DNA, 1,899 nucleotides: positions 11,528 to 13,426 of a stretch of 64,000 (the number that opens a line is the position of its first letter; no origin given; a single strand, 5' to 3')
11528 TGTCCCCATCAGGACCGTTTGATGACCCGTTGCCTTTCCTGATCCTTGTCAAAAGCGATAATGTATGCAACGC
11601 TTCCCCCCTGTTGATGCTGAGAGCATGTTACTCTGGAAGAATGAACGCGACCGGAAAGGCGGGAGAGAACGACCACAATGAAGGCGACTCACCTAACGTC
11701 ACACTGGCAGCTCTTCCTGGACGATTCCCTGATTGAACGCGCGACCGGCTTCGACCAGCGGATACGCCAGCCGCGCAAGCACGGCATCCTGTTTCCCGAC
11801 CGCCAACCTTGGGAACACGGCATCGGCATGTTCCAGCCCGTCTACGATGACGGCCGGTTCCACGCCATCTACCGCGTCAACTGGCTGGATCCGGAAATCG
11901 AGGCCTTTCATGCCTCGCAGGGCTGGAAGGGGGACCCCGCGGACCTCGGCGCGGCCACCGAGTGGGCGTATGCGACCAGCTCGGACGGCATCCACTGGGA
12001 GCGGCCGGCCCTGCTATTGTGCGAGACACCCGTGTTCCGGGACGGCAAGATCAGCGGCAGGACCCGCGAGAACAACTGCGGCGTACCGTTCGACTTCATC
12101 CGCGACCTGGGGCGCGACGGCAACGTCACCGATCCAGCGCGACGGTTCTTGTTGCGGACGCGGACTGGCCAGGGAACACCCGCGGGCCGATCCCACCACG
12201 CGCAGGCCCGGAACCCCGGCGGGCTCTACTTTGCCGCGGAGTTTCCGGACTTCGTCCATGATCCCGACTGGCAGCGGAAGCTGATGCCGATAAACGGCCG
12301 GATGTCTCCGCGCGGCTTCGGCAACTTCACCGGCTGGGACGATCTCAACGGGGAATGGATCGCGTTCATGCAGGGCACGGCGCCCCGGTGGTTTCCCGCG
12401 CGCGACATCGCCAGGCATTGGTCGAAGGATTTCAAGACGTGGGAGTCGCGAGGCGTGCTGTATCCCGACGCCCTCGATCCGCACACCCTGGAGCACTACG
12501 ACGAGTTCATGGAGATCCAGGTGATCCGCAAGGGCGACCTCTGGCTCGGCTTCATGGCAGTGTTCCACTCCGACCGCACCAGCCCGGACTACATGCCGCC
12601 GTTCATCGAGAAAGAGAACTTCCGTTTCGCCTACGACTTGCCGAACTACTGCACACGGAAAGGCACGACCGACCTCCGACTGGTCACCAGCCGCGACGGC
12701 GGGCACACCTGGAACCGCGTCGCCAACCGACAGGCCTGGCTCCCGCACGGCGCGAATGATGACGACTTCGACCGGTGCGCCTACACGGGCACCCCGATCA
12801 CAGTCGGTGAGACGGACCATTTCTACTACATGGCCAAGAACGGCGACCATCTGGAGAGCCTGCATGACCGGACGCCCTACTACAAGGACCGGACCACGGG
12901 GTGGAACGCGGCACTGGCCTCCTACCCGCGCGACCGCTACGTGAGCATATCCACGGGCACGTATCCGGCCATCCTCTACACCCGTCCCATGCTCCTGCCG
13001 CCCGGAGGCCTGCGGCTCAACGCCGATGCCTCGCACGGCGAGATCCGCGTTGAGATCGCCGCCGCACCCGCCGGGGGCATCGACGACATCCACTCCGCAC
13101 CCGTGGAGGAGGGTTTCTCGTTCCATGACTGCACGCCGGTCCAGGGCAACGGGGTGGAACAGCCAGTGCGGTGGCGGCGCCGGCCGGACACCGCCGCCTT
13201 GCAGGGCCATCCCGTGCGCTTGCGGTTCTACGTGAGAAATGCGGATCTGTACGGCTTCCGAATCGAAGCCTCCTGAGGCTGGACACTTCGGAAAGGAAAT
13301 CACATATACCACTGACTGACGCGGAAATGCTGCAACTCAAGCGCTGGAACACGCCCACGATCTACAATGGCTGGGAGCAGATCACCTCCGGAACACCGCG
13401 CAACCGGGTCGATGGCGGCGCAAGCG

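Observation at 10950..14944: Divergent tRNA pair with a 364-bp spacer, followed by two tandem signal-less BNR-repeat β-propeller paralogues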

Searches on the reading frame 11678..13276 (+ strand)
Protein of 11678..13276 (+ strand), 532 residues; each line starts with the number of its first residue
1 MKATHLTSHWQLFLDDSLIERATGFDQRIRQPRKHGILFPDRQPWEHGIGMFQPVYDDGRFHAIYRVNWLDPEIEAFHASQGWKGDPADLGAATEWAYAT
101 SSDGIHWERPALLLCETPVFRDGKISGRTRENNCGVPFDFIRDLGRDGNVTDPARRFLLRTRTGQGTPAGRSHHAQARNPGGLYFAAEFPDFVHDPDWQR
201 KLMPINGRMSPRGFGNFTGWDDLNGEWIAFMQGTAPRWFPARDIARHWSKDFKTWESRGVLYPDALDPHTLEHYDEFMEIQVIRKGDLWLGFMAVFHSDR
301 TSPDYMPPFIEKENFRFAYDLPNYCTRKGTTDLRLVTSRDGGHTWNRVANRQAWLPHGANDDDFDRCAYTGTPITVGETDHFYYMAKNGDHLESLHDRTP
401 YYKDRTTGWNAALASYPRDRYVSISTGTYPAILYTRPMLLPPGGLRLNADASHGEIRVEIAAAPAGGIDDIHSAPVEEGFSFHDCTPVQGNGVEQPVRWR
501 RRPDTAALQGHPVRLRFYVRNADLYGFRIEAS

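Call 4: search_protein_families(library=pfam, proteins=[window:11678-13276:+], max_evalue=1)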
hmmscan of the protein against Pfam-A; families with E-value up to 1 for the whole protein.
window:11678-13276:+ (532 aa): 0 families
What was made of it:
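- On GH130: No Pfam hit (call 4).
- On GH32 / GH43 (clans GH-J / GH-F): No hit for A or B (call 4).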

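Call 5: search_protein_families(library=ncbifam, proteins=[window:11678-13276:+], max_evalue=1)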
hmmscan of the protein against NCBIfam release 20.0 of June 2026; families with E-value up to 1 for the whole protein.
window:11678-13276:+ (532 aa): 1 family
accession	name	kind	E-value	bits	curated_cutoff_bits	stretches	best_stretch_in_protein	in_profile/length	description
NF052550.1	BManbPhaseBMBP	equivalog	0.04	13.3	450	1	37-111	12-75/296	beta-1,2-mannobiose phosphorylase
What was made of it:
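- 11678..13276 (+): ORF A, 532 aa. Signal-less five-bladed β-propeller (about residues 10-417) plus a C-terminal β-sandwich (about 420-532). 'A-type' member of an unnamed GH130-like family. No Pfam or NCBIfam family (calls 4, 5).
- On GH130: NF052550 scores 13.3 bits against a cut-off of 450 (call 5).
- Sequence similarity to GH130 is partial, and curated thresholds are missed by far (13 bits against a cut-off of 450, call 5).
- Tried and rejected: Pfam and NCBIfam on A and B gave nothing usable (calls 4, 5).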

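Call 10: find_homologous_proteins(query=window:11678-13276:+)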
Query window:11678-13276:+ (532 aa): 145 proteins with E <= 0.001 among 8000 candidates; the best 120 are listed.
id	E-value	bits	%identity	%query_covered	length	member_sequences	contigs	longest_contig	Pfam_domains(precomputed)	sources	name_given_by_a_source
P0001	0.0e+0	1290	100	100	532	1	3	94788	-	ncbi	ncbi:MAG: hypothetical protein WCL44_00085 [bacterium]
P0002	0.0e+0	1049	81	99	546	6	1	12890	-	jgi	-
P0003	0.0e+0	1017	83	95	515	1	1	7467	-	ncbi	ncbi:MAG: hypothetical protein WCL44_11005, partial [bacterium]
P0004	5.6e-271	918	71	99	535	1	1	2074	-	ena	-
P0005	9.5e-235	799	64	99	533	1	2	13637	-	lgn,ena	-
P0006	1.9e-197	676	56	99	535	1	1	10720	-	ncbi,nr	ncbi:MAG: hypothetical protein HY326_13150 [Chloroflexi bacterium]|nr:hypothetical protein [Chlorofl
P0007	1.7e-140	487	48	99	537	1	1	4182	-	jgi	jgi:hypothetical protein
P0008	2.3e-140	487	48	99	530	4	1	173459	-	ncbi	-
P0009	2.1e-122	428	51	80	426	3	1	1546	-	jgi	jgi:hypothetical protein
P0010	1.5e-111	392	41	98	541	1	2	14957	-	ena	-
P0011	8.2e-109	383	40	99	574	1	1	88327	-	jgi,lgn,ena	-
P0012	1.1e-108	382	41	99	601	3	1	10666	-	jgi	-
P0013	4.7e-108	380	40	99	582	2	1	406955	-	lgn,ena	-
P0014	8.0e-108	380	40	98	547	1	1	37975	-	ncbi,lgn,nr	ncbi:MAG: hypothetical protein EXR62_03660 [Chloroflexi bacterium]|nr:hypothetical protein [Chlorofl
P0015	5.8e-107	377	41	98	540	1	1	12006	-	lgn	-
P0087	2.4e-26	111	29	98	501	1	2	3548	PF22847.3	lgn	-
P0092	6.6e-16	76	27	98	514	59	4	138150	-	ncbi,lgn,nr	ncbi:MAG: hypothetical protein JNN17_19840 [Verrucomicrobiaceae bacterium]|nr:hypothetical protein [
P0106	2.0e-13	68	33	39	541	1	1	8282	PF22847.3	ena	-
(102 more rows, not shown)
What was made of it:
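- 11678..13276 (+): 100% identical to 'MAG: hypothetical protein WCL44_00085' (call 10).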

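Call 13: search_protein_families(library=pfam, proteins=[P0087, P0106, P0092, P0014], max_evalue=0.1)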
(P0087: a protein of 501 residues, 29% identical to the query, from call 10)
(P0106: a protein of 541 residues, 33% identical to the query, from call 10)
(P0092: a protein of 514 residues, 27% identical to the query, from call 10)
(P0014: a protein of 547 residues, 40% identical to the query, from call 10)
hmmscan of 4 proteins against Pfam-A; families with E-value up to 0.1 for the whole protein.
P0087 (501 aa): 1 family
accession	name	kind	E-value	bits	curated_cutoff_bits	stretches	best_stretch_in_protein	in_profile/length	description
PF00251.26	Glyco_hydro_32N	-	0.0058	16.7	22.1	0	238-263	41-67/307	Glycosyl hydrolases family 32 N-terminal domain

P0106 (541 aa): 0 families

P0092 (514 aa): 1 family
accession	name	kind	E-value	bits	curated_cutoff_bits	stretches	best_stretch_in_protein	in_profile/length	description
PF04679.21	DNA_ligase_A_C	-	0.011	16.6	27.5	1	158-214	15-67/94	ATP dependent DNA ligase C terminal region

P0014 (547 aa): 0 families
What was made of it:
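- On GH32 / GH43 (clans GH-J / GH-F): P0087 is below threshold (16.7 bits against 22.1, call 13).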

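Call 15: search_solved_structures(query=A1, max_evalue=10, show_alignments=2)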
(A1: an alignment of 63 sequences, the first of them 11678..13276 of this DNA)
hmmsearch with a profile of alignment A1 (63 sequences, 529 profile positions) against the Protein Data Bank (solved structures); distinct sequences matched with E-value up to 10: 42.
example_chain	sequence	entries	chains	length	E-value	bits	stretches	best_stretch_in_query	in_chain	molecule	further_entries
7fip_A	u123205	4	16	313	3.7e-10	42.1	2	64-133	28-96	Beta-1,2-mannobiose phosphorylase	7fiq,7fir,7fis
9fj8_A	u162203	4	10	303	2.9e-07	32.6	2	61-130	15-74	1,2-beta-oligomannan phosphorylase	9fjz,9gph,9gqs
3taw_A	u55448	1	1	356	0.00065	21.5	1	45-131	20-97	Hypothetical glycoside hydrolase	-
4u6d_A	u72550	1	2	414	0.0013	20.6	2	84-130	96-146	Conserved hypothetical periplasmic protein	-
7vco_A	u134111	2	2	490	0.0016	20.2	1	66-160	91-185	Sucrose-6-phosphate hydrolase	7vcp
6n1a_A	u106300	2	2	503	0.003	19.3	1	340-459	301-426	Carbohydrate-binding protein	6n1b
4onz_A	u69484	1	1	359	0.013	17.3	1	61-130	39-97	putative glycoside hydrolase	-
8u2a_A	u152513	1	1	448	0.019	16.7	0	326-353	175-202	Exo-alpha-sialidase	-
8u5o_A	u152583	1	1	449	0.019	16.7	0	326-353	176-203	Exo-alpha-sialidase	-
2bf6_A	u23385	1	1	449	0.02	16.6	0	326-353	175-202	EXO-ALPHA-SIALIDASE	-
2vk5_A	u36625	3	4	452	0.02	16.6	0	326-353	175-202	EXO-ALPHA-SIALIDASE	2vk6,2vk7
5tsp_A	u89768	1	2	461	0.023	16.4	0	326-353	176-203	Sialidase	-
5a7v_B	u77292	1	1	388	0.023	16.4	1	67-133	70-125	PUTATIVE GLYCOSIDASE PH117-RELATED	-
5a7v_A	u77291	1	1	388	0.023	16.4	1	67-133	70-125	PUTATIVE GLYCOSIDASE PH117-RELATED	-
5ayd_A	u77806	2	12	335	0.068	14.8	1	226-281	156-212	Beta-1,4-mannooligosaccharide phosphorylase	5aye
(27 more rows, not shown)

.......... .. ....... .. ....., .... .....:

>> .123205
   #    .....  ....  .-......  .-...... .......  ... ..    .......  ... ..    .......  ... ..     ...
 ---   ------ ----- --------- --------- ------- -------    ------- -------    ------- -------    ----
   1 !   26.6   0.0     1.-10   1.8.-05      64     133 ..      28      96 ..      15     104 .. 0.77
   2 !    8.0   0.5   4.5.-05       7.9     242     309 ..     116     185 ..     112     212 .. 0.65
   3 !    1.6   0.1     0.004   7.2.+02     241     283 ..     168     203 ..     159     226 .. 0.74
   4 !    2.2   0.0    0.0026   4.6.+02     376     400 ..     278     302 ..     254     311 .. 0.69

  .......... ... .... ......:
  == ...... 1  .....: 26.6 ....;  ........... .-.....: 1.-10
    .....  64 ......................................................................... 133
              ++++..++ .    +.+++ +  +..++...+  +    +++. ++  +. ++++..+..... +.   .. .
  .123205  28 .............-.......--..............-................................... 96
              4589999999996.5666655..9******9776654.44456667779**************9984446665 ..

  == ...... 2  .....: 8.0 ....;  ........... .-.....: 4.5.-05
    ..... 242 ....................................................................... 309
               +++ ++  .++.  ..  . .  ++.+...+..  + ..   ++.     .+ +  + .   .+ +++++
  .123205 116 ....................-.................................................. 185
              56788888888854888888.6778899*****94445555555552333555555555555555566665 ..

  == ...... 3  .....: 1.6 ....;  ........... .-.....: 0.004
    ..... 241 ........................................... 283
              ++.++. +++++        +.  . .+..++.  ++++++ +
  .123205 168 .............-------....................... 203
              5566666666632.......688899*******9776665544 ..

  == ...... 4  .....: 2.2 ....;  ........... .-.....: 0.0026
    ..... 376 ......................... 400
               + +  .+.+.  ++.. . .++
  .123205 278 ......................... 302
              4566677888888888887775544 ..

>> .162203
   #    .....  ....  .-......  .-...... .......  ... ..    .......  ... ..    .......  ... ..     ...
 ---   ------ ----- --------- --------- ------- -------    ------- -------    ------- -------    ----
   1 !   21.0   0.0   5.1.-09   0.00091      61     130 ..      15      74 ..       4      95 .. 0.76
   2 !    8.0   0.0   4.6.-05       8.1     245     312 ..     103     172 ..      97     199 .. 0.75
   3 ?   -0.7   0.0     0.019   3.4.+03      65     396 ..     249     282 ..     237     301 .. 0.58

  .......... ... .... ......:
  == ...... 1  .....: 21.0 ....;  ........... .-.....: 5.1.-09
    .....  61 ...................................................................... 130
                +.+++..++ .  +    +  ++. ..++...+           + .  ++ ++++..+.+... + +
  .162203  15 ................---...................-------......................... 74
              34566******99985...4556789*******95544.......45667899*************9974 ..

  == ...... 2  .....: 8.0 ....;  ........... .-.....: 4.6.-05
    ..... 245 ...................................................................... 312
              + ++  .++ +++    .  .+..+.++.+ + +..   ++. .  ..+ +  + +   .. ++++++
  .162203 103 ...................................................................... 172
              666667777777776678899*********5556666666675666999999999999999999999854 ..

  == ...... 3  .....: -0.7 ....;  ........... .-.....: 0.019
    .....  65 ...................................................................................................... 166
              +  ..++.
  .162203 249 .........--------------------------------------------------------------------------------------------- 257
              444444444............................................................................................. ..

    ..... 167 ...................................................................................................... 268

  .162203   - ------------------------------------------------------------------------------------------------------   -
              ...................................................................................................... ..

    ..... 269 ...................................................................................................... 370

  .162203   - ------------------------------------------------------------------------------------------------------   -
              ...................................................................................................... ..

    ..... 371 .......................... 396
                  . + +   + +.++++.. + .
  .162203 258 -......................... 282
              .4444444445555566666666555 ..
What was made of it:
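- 11678..13276 (+): Profile versus PDB: GH130 7fip E 3.7e-10 (call 15).
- Closest known: Bacterial sialidases. Different: Sequence matches are limited to single Asp-box turns (call 15).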

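Call 16: find_encoding_contigs(protein=P0002, flank=10000, max_places=4)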
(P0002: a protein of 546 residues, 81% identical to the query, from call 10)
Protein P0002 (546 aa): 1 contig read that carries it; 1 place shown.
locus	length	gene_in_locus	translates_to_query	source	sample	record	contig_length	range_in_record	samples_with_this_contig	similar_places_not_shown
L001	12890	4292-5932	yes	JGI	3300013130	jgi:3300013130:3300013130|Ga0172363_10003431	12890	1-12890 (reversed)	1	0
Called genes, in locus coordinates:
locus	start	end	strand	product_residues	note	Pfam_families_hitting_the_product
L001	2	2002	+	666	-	?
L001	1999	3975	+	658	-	PF18952:DUF5696, PF19773:DUF6259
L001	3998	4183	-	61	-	-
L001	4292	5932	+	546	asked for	-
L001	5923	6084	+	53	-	-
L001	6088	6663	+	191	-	PF03737:RraA-like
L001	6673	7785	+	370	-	-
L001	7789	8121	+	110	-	-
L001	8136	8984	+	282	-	-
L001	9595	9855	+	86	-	-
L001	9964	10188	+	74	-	-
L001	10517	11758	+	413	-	-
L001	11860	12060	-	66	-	-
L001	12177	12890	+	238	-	?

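Call 17: find_encoding_contigs(protein=P0001, flank=10000, max_places=4)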
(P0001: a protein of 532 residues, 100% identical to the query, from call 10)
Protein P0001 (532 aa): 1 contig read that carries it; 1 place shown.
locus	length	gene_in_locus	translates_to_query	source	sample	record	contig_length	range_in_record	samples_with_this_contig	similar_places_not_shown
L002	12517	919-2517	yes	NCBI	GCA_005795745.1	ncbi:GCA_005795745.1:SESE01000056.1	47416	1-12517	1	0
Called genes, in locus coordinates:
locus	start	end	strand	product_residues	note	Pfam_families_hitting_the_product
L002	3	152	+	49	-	?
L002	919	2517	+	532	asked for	-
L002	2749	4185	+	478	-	-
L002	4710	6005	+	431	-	-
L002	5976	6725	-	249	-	PF01416:PseudoU_synth_1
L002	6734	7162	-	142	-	PF03652:RuvX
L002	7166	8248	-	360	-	PF00483:NTP_transferase, PF12804:NTP_transf_3 (weak), PF22640:ManC_GMP_beta-helix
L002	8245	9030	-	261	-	PF03309:Pan_kinase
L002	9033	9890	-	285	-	PF02749:QRPTase_N, PF01729:QRPTase_C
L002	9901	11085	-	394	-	PF00005:ABC_tran, PF14524:Wzt_C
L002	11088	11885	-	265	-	PF01061:ABC2_membrane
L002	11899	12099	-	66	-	-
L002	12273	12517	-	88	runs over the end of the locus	PF00550:PP-binding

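Call 23: predict_structure(alignment_id=A1)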
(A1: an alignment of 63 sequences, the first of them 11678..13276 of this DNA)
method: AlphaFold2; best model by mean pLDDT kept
length: 532 residues; sequences in the alignment: 63
mean_pLDDT: 92.8   pTM: 0.92
mean pLDDT of the five models: 92.8, 92.0, 91.9, 91.7, 91.1
residues with pLDDT >= 90: 444; 70-90: 67; 50-70: 16; < 50: 5
segments of 3 or more residues with pLDDT < 50: none
pLDDT, mean of each block of 10 residues (from residue 1): 92 96 96 96 88 96 95 93 82 95 96 94 90 96 96 98 92 89 97 96 95 85 97 76 93 95 94 94 96 96 85 51 76 98 97 98 97 95 98 92 94 97 95 97 97 98 88 94 98 97 94 97 97 77
secondary structure, 60 per line:
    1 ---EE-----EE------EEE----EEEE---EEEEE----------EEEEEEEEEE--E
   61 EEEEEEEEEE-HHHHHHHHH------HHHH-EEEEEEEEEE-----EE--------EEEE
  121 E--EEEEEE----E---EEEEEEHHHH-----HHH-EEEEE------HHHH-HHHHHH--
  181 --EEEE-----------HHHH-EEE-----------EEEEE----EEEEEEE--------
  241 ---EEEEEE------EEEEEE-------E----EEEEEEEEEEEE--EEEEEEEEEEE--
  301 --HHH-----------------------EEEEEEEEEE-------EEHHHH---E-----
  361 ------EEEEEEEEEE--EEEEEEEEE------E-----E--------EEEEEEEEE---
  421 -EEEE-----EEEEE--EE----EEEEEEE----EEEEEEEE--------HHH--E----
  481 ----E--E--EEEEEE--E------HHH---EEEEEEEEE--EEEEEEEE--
elements in order: E19-21 E26-29 E33-37 E48-57 E60-70 H72-80 H87-90 E92-101 E117-121 E124-129 E138-143 H144-147 E157-161 H168-171 H173-178 E183-186 H198-201 E203-205 E217-221 E226-232 E244-249 E256-261 E274-285 E288-298 E329-338 H348-351 E367-376 E379-387 E409-417 E422-425 E431-435 E444-450 E455-462 E491-496 E512-520 E523-530
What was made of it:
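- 11678..13276 (+): AF2 pLDDT 92.8, pTM 0.92 (call 23).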

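Call 28: find_encoding_contigs(protein=P0005, flank=10000, max_places=3)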
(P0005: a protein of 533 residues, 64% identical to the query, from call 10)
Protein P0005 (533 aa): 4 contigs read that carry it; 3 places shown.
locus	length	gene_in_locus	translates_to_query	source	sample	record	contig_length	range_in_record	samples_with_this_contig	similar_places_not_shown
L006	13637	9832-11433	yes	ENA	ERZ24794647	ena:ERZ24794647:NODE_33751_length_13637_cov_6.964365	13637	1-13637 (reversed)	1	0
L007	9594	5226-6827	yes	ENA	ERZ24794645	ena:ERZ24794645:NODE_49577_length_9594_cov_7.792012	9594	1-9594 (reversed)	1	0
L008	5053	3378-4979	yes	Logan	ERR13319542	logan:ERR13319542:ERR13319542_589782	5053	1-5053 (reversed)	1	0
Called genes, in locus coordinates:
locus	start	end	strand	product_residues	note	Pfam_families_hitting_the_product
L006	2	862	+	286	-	?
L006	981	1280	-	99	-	-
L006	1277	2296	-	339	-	PF00005:ABC_tran, PF13304:AAA_21 (faint), PF08352:oligo_HPY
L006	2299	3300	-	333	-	PF00005:ABC_tran, PF02463:SMC_N (weak), PF08352:oligo_HPY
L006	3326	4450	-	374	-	PF12911:OppC_N, PF00528:BPD_transp_1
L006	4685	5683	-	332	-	PF19300:BPD_transp_1_N, PF00528:BPD_transp_1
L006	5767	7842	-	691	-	PF00496:SBP_bac_5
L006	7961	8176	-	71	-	-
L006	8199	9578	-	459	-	PF00890:FAD_binding_2 (weak), PF01266:DAO (weak), PF12831:FAD_oxidored, PF13450:NAD_binding_8 (weak)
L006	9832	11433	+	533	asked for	-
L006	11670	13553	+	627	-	-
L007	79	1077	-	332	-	PF19300:BPD_transp_1_N, PF00528:BPD_transp_1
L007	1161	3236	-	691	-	PF00496:SBP_bac_5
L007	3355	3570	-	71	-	-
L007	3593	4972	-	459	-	PF00890:FAD_binding_2 (weak), PF01266:DAO (weak), PF12831:FAD_oxidored, PF13450:NAD_binding_8 (weak)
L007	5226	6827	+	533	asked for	-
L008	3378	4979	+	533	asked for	-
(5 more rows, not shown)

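Call 41: find_encoding_contigs(protein=P0003, flank=10000, max_places=3)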
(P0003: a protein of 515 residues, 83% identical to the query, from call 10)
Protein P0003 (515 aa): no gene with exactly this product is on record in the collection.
